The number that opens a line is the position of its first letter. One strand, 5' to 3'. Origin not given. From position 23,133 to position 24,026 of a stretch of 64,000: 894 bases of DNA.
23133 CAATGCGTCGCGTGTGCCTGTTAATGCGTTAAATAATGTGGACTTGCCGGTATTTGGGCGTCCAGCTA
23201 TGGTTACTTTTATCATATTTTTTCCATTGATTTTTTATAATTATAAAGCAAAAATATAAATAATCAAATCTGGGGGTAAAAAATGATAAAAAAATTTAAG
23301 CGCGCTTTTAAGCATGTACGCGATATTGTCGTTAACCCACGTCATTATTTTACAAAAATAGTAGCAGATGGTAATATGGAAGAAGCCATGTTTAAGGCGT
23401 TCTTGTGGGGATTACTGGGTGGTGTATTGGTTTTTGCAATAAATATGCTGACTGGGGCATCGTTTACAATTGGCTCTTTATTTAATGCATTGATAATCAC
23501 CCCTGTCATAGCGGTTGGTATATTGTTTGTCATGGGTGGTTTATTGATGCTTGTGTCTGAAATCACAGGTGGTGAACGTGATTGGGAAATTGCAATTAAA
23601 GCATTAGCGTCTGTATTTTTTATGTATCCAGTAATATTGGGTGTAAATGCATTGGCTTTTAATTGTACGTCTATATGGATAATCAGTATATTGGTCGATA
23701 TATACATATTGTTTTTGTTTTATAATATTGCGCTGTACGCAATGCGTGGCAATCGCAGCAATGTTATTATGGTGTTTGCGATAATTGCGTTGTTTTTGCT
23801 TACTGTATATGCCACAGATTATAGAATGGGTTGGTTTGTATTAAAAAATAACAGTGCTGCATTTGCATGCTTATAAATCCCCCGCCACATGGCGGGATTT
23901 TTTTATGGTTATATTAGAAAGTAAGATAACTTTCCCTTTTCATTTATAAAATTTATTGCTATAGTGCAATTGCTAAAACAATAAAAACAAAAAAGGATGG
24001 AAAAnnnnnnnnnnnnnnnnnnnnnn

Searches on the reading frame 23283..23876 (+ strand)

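Call 3: search_protein_families(library=pfam, proteins=[window:23283-23876:+], max_evalue=1)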
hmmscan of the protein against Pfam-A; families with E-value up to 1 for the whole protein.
window:23283-23876:+ (197 aa): 2 families
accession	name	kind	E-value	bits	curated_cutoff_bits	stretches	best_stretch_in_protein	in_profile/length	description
PF18895.5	T4SS_pilin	-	0.049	14.2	26.6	2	28-58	38-69/71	Type IV secretion system pilin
PF14093.11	DUF4271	-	0.15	12.4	29.7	1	4-154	18-171/206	Domain of unknown function (DUF4271)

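Call 4: search_protein_families(library=ncbifam, proteins=[window:23283-23876:+], max_evalue=1)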
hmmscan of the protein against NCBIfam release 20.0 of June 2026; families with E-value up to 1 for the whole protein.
window:23283-23876:+ (197 aa): 0 families
